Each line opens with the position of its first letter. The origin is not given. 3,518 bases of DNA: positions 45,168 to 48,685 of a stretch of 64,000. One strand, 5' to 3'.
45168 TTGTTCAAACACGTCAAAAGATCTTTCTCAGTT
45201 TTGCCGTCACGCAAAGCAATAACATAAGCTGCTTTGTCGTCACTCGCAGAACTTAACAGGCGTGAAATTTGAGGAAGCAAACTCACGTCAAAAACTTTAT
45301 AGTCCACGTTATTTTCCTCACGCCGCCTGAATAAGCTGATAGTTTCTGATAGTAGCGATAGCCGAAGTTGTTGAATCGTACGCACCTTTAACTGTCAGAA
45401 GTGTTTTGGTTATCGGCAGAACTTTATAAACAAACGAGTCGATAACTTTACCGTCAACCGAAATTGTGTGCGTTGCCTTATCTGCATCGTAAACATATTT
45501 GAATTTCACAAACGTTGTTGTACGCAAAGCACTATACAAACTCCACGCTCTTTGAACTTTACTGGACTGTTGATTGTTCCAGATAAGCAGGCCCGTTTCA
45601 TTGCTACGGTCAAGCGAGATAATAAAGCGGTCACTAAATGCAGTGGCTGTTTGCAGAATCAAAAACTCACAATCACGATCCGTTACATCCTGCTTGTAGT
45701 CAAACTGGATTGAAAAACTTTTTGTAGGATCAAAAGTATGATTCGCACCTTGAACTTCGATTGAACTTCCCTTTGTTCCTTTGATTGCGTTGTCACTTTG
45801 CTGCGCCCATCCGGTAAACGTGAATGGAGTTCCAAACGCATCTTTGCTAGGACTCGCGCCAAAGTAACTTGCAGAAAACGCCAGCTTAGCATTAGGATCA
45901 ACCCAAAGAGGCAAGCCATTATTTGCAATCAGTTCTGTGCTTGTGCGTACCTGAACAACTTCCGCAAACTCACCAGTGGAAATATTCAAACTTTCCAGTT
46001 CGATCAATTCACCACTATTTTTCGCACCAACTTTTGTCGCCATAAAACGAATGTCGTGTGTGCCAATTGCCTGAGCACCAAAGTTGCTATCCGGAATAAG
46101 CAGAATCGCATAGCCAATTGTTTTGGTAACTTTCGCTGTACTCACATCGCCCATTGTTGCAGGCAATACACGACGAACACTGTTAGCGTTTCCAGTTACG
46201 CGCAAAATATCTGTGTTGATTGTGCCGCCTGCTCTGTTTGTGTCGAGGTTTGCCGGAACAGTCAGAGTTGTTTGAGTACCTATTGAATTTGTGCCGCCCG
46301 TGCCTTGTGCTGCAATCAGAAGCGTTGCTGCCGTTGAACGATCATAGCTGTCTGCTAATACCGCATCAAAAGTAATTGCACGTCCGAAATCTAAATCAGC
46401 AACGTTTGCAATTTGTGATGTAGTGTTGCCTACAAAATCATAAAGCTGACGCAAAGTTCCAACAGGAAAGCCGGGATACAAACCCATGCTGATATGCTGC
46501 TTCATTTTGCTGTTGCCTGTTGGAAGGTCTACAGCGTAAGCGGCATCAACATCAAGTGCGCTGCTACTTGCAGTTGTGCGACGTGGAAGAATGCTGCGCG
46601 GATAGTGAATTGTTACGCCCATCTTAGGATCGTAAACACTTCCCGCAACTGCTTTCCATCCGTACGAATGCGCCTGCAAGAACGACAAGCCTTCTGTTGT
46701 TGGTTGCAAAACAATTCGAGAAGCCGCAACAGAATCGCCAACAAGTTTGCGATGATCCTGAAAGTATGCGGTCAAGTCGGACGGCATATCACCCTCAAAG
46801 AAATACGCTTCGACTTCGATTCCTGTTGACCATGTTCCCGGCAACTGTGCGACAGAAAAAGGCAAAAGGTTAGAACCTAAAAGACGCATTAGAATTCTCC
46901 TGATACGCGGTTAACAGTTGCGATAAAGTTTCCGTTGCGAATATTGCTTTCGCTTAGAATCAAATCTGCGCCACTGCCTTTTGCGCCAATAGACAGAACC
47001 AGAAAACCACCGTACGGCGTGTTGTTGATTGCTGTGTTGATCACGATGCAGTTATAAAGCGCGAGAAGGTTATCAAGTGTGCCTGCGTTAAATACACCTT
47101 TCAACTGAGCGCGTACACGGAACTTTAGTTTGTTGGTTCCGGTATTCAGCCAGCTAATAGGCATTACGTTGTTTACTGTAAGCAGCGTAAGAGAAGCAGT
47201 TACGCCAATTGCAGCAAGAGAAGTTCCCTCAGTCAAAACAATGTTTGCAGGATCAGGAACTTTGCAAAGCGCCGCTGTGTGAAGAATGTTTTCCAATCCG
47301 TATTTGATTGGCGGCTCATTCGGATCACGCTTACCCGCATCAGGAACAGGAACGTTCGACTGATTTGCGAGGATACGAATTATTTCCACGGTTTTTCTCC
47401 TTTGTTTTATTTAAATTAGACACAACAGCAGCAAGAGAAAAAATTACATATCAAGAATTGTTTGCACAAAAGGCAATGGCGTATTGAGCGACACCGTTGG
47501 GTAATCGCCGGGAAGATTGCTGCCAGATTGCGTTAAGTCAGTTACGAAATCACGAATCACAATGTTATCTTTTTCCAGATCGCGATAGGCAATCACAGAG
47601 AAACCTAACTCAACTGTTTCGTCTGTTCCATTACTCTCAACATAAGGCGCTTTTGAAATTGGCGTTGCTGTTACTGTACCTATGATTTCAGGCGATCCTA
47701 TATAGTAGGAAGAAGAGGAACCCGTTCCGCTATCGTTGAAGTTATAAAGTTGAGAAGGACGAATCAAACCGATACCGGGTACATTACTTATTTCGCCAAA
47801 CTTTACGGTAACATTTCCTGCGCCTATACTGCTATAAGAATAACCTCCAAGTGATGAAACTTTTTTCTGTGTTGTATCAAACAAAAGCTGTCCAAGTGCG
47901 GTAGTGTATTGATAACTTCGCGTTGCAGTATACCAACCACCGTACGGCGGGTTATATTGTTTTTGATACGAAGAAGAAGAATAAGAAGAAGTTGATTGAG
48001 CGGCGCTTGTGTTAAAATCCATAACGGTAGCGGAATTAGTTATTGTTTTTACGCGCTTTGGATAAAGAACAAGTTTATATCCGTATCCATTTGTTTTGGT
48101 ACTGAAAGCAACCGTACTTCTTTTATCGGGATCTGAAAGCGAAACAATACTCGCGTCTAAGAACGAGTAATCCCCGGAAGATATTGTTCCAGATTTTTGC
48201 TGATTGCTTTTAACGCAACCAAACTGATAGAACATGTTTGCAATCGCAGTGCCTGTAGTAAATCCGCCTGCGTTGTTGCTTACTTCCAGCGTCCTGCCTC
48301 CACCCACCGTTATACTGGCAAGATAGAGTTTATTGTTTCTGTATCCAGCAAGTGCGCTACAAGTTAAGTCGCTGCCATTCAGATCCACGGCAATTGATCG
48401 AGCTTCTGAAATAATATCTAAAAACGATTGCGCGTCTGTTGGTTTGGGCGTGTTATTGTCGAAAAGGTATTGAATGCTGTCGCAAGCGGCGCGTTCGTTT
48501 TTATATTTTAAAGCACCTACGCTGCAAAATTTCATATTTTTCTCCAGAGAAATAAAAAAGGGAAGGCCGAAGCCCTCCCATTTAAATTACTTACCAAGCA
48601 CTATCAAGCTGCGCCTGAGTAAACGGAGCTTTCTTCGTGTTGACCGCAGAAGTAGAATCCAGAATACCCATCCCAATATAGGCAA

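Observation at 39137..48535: Eleven-gene translationally coupled operon dominated by a divergent paralog family with shared N- and C-terminal motifs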

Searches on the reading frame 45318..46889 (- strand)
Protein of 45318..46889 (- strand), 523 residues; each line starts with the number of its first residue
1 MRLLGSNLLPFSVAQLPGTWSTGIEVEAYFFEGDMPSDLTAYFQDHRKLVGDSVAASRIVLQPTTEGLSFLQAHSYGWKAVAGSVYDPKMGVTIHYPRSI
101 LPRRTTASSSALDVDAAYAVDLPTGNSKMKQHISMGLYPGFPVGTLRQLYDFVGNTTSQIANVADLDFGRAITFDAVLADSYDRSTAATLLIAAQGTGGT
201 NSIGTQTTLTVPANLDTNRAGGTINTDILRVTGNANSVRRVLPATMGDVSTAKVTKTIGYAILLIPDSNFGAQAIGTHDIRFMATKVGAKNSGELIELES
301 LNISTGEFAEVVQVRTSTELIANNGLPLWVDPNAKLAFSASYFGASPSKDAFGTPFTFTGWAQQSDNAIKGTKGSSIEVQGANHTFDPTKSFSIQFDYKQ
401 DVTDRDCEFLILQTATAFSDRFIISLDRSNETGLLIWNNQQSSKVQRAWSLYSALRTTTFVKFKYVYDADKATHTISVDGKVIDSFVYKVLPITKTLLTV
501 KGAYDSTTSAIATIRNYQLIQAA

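Call 6: search_protein_families(library=pfam, proteins=[window:45318-46889:-], max_evalue=1)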
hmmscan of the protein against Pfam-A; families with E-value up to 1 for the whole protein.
window:45318-46889:- (523 aa): 2 families
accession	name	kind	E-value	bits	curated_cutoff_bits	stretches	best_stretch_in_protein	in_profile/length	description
PF08033.17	Sec23_BS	-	0.08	14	33.5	1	384-420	35-69/86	Sec23/Sec24 beta-sandwich domain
PF00446.22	GnRH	-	0.94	10.4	18.5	0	131-140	1-10/10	Gonadotropin-releasing hormone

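Call 9: search_dna_similar(query=window:45318-46889:-, collection=phages, mode=protein, max_rows=40, max_evalue=0.001)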
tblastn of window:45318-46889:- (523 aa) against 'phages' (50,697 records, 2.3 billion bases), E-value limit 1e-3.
Records with a match: 58; places in all: 67; records where one place covers at least 80% of the query: 56.
Best place of each record, by identity: 60-80% 6; <60% 52.
By first word of the organism name: Erwinia 48; Dickeya 8; Yersinia 1; Salmonella 1.
By host as written in the record: Erwinia amylovora 43; Dickeya solani MK10 6; Dickeya solani 2; Erwinia amylovora strain phiEa100 ATCC 29780 2; Erwinia amylovora 1/79 2; Erwinia amylovora Ea102 1; Yersinia enterocolitica serotype O:9 1; Salmonella enterica subsp. enterica serovar Typhi NCTC 8485 1.
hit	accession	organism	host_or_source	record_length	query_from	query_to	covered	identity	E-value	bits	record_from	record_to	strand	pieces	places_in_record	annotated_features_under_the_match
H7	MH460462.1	Dickeya phage vB_DsoM_JA33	Dickeya solani MK10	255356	1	521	100%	60.5%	0e+0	588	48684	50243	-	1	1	hypothetical protein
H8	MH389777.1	Dickeya phage vB_DsoM_JA11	Dickeya solani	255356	1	521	100%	60.5%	0e+0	588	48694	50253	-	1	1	hypothetical protein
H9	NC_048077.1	Dickeya phage vB_DsoM_JA11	Dickeya solani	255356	1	521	100%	60.5%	0e+0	588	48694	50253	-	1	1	hypothetical protein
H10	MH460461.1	Dickeya phage vB_DsoM_JA29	Dickeya solani MK10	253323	1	521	100%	60.5%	0e+0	585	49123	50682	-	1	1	hypothetical protein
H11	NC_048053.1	Dickeya phage vB_DsoM_JA29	Dickeya solani MK10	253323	1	521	100%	60.5%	0e+0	585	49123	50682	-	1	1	hypothetical protein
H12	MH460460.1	Dickeya phage vB_DsoM_JA13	Dickeya solani MK10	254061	1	521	100%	60.2%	0e+0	580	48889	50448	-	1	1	hypothetical protein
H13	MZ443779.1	Erwinia phage pEa_SNUABM_33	Erwinia amylovora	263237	1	523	98%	36.9%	8e-40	275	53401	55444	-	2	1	hypothetical protein (x3)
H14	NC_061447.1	Erwinia phage pEa_SNUABM_33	Erwinia amylovora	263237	1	523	98%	36.9%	8e-40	275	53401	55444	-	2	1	hypothetical protein (x3)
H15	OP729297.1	Erwinia phage vB_Ea_2910A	Erwinia amylovora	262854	1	523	98%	36.6%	8e-40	272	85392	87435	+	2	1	hypothetical protein (x3)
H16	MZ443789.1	Erwinia phage pEa_SNUABM_36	Erwinia amylovora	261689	1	523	100%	35.8%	5e-39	277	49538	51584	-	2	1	hypothetical protein (x3)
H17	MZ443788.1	Erwinia phage pEa_SNUABM_35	Erwinia amylovora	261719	1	523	100%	35.8%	5e-39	277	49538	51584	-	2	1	hypothetical protein (x3)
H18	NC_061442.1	Erwinia phage pEa_SNUABM_35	Erwinia amylovora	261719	1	523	100%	35.8%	5e-39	277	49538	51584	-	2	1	hypothetical protein (x3)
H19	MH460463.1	Dickeya phage vB_DsoM_AD1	Dickeya solani MK10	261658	1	523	98%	36.2%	1e-38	266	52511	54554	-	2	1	hypothetical protein (x2) | putative membrane protein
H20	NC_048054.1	Dickeya phage vB_DsoM_AD1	Dickeya solani MK10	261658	1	523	98%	36.2%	1e-38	266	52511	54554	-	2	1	hypothetical protein (x3)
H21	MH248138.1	Erwinia phage vB_EamM_Alexandra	Erwinia amylovora strain phiEa100 ATCC ...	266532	1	523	98%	36.1%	6e-36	265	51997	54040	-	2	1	hypothetical protein (x3)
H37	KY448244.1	Erwinia phage vB_EamM_Yoloswag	Erwinia amylovora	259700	1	521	99%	34.5%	3e-52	272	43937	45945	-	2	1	hypothetical protein (x2) | putative membrane protein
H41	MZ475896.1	Erwinia phage pEa_SNUABM_7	Erwinia amylovora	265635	1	521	100%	34.2%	2e-36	267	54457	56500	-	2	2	hypothetical protein (x2)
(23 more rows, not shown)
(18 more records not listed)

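Call 10: search_protein_families(library=phrogs, proteins=[window:45318-46889:-], max_evalue=0.01)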
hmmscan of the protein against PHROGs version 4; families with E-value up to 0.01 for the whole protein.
window:45318-46889:- (523 aa): 2 families
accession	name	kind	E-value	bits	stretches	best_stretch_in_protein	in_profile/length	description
phrog_34502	-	unknown function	3.5e-66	224.7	1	1-320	1-323/324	-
phrog_34363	-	unknown function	2.8e-29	103.8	1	255-519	79-357/363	-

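Call 16: get_annotated_region(hit=H19, flank=11000)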
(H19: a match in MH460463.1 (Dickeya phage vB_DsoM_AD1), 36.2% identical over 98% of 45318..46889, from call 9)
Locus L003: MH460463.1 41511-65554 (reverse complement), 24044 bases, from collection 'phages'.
description: Dickeya phage vB_DsoM_AD1, complete genome.
organism: Dickeya phage vB_DsoM_AD1 (NCBI taxid 2283029)
taxonomy: Viruses; Duplodnaviria; Heunggongvirae; Uroviricota; Caudoviricetes; Alexandravirus; Alexandravirus AD1
host: Dickeya solani MK10; source: waterway; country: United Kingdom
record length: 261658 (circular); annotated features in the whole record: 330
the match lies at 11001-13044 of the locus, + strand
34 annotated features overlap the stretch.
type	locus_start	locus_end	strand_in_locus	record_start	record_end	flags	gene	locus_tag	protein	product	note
CDS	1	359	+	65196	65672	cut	-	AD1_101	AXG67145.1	hypothetical protein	-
CDS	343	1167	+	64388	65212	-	-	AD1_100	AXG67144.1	hypothetical protein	-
CDS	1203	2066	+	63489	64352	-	-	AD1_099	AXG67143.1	hypothetical protein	-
CDS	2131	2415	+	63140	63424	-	-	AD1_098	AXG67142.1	hypothetical protein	-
CDS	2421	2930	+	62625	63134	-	-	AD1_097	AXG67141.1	putative membrane protein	-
CDS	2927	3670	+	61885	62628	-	-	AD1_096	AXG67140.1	hypothetical protein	-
CDS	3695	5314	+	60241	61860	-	-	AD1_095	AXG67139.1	hypothetical protein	-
CDS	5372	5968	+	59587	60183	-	-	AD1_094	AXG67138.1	hypothetical protein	-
CDS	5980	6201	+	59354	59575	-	-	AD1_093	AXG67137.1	hypothetical protein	-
CDS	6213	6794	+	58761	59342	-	-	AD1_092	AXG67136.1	hypothetical protein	-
CDS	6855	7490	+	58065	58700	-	-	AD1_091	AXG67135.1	putative structural protein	-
CDS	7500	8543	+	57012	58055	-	-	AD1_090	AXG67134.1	hypothetical protein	-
CDS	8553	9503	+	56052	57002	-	-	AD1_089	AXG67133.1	hypothetical protein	-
CDS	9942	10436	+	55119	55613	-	-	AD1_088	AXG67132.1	hypothetical protein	-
CDS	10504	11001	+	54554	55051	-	-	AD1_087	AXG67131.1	putative membrane protein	-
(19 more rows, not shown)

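Call 17: get_annotated_region(hit=H37, flank=11000)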
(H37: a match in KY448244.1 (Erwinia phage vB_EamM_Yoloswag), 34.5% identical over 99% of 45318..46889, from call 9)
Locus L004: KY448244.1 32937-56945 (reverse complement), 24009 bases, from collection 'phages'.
description: Erwinia phage vB_EamM_Yoloswag, complete genome.
organism: Erwinia phage vB_EamM_Yoloswag (NCBI taxid 1958956)
taxonomy: Viruses; Duplodnaviria; Heunggongvirae; Uroviricota; Caudoviricetes; Yoloswagvirus; Yoloswagvirus yoloswag
host: Erwinia amylovora; source: Guernsey Orchard; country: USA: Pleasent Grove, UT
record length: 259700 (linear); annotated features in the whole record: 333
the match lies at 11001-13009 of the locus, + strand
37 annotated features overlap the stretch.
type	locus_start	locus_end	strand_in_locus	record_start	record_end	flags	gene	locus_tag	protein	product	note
CDS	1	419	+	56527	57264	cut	-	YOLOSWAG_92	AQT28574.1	hypothetical protein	gp92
CDS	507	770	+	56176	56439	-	-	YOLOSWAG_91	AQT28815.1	hypothetical protein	gp91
CDS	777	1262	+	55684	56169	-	-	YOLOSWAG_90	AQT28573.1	hypothetical protein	gp90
CDS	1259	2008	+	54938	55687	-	-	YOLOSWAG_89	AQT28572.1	hypothetical protein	gp89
CDS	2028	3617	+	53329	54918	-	-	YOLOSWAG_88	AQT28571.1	putative T1SS secreted agglutinin RTX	gp88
CDS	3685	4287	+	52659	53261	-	-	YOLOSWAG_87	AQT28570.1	hypothetical protein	gp87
CDS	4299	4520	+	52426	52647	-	-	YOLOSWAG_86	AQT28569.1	hypothetical protein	gp86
CDS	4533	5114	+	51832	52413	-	-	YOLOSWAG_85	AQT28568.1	hypothetical protein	gp85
CDS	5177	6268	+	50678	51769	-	-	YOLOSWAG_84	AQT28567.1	hypothetical protein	gp84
CDS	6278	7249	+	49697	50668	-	-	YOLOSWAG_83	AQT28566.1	hypothetical protein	gp83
CDS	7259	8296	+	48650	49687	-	-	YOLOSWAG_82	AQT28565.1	hypothetical protein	gp82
CDS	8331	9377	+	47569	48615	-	-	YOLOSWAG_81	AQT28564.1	hypothetical protein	gp81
CDS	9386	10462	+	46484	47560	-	-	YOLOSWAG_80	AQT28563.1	hypothetical protein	gp80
CDS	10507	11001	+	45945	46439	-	-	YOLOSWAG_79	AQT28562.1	putative membrane protein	gp79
CDS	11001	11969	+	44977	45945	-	-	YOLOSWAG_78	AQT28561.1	hypothetical protein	gp78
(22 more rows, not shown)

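Call 18: get_annotated_region(hit=H41, flank=11000)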
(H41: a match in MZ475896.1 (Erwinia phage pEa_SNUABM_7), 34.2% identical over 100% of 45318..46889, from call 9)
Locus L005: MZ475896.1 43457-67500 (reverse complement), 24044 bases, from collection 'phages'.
description: Erwinia phage pEa_SNUABM_7, complete genome.
organism: Erwinia phage pEa_SNUABM_7 (NCBI taxid 2866695)
taxonomy: Viruses; Duplodnaviria; Heunggongvirae; Uroviricota; Caudoviricetes; Snuvirus; Snuvirus SNUABM7
host: Erwinia amylovora; source: stream water; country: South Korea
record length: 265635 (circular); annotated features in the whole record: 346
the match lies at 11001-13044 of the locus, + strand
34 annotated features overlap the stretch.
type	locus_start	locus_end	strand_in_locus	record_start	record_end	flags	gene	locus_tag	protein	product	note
CDS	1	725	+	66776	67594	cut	-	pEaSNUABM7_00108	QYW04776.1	hypothetical protein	-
CDS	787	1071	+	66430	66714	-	-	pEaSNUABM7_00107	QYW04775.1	hypothetical protein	-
CDS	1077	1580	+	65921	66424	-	-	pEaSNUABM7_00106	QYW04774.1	hypothetical protein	-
CDS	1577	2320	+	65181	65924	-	-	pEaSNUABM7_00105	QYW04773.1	hypothetical protein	-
CDS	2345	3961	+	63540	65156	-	-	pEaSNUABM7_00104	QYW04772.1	hypothetical protein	-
CDS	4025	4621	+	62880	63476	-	-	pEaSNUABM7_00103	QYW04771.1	hypothetical protein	-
CDS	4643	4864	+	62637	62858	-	-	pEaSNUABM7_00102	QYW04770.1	hypothetical protein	-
CDS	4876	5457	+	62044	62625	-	-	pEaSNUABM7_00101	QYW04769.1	hypothetical protein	-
CDS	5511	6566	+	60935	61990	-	-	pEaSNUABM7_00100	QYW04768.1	hypothetical protein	-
CDS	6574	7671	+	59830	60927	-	-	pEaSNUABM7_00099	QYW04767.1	hypothetical protein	-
CDS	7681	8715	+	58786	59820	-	-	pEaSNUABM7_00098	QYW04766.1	hypothetical protein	-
CDS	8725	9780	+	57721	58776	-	-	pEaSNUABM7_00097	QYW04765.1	hypothetical protein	-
CDS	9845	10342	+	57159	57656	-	-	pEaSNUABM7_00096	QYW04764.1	hypothetical protein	-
CDS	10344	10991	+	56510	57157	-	-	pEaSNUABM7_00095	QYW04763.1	hypothetical protein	-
CDS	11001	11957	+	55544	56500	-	-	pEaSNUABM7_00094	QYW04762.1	hypothetical protein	-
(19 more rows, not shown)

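Call 80: get_annotated_region(hit=H8, flank=9000)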
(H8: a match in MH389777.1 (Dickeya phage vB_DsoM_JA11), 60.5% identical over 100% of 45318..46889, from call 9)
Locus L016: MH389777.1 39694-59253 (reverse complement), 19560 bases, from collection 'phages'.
description: Dickeya phage vB_DsoM_JA11, complete genome.
organism: Dickeya phage vB_DsoM_JA11 (NCBI taxid 2382310)
taxonomy: Viruses; Duplodnaviria; Heunggongvirae; Uroviricota; Caudoviricetes; Salmondvirus; Salmondvirus JA11
host: Dickeya solani; source: sewage outflow; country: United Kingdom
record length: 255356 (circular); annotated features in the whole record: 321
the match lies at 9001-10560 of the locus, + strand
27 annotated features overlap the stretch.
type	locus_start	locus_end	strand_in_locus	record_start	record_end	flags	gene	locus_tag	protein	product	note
CDS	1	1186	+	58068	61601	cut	-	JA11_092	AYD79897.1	putative ILEI domain-containing protein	-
CDS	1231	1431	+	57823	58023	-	-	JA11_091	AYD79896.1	hypothetical protein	-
CDS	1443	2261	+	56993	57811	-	-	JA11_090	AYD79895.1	putative tail fiber protein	-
CDS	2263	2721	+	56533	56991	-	-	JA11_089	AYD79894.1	hypothetical protein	-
CDS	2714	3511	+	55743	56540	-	-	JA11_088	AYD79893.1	hypothetical protein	-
CDS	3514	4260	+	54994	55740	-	-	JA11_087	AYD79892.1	hypothetical protein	-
CDS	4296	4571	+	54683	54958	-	-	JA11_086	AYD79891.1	hypothetical protein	-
CDS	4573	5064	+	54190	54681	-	-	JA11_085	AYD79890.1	putative membrane protein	-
CDS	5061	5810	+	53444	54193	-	-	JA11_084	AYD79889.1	hypothetical protein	-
CDS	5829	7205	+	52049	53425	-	-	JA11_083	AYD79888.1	putative T1SS secreted agglutinin RTX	-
CDS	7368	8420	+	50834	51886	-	-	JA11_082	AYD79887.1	hypothetical protein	-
CDS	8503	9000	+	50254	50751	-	-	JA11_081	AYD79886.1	putative membrane protein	-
CDS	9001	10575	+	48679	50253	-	-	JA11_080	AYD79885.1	hypothetical protein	-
CDS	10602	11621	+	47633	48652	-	-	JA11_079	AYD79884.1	hypothetical protein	-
CDS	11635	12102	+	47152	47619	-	-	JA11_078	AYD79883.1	hypothetical protein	-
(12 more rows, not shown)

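Call 81: get_annotated_region(hit=H10, flank=9000)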
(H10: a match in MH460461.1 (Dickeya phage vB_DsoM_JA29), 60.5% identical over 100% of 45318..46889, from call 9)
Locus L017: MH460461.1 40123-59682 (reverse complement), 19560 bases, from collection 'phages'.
description: Dickeya phage vB_DsoM_JA29, complete genome.
organism: Dickeya phage vB_DsoM_JA29 (NCBI taxid 2283031)
taxonomy: Viruses; Duplodnaviria; Heunggongvirae; Uroviricota; Caudoviricetes; Salmondvirus; Salmondvirus JA29
host: Dickeya solani MK10; source: waterway; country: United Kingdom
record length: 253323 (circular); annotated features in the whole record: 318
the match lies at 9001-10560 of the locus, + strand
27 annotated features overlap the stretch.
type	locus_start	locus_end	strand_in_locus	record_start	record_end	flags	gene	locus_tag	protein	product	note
CDS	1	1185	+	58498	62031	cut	-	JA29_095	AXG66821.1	putative ILEI domain-containing protein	-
CDS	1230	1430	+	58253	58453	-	-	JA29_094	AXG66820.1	hypothetical protein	-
CDS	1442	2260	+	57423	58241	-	-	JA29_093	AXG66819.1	putative tail fiber protein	-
CDS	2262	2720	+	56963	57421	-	-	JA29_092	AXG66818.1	hypothetical protein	-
CDS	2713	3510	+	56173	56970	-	-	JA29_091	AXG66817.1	hypothetical protein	-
CDS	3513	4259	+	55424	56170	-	-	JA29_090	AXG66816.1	hypothetical protein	-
CDS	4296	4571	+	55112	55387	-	-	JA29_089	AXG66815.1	hypothetical protein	-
CDS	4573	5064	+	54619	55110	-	-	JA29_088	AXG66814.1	putative membrane protein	-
CDS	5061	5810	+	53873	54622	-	-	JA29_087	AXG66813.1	hypothetical protein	-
CDS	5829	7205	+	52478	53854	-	-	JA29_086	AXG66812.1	putative T1SS secreted agglutinin RTX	-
CDS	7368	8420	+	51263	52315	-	-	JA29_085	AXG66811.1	hypothetical protein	-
CDS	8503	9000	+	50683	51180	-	-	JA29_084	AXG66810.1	putative membrane protein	-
CDS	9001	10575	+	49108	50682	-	-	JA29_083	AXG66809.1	hypothetical protein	-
CDS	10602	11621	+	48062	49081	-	-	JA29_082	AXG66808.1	hypothetical protein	-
CDS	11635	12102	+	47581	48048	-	-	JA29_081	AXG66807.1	hypothetical protein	-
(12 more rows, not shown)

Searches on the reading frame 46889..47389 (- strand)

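Call 6: search_protein_families(library=pfam, proteins=[window:46889-47389:-], max_evalue=1)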
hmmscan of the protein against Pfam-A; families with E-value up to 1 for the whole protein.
window:46889-47389:- (166 aa): 0 families

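Call 10: search_protein_families(library=phrogs, proteins=[window:46889-47389:-], max_evalue=0.01)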
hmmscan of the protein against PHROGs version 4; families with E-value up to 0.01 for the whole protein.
window:46889-47389:- (166 aa): 1 family
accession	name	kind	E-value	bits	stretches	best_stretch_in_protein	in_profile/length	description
phrog_33608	-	unknown function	6.5e-57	192.9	1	1-166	1-165/165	-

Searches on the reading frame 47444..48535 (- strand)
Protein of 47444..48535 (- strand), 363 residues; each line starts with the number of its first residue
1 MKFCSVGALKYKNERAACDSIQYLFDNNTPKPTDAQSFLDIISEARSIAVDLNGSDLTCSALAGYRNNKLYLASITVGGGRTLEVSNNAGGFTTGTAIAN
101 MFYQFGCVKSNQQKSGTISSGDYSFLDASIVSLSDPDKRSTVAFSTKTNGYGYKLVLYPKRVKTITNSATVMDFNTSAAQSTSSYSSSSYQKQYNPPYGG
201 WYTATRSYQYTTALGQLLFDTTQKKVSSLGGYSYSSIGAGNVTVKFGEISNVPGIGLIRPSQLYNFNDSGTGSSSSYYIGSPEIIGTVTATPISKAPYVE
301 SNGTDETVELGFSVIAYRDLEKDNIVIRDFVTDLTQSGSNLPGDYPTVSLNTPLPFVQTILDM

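Call 38: search_protein_families(library=phrogs, proteins=[window:47444-48535:-], max_evalue=0.001)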
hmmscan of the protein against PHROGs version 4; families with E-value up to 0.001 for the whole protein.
window:47444-48535:- (363 aa): 0 families

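Call 57: search_protein_families(library=pfam, proteins=[window:47444-48535:-], max_evalue=5)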
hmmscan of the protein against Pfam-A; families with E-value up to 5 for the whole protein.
window:47444-48535:- (363 aa): 0 families

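Call 109: search_solved_structures(query=A7, max_evalue=10)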
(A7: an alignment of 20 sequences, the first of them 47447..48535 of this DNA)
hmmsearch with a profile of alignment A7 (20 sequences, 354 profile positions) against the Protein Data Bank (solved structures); distinct sequences matched with E-value up to 10: 2.
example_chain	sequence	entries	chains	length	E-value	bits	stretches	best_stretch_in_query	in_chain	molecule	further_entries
7sky_B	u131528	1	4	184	4.5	9.8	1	167-284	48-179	Pertussis toxin subunit 1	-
7skk_A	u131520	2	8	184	6.9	9.1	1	167-284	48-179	Pertussis toxin subunit 1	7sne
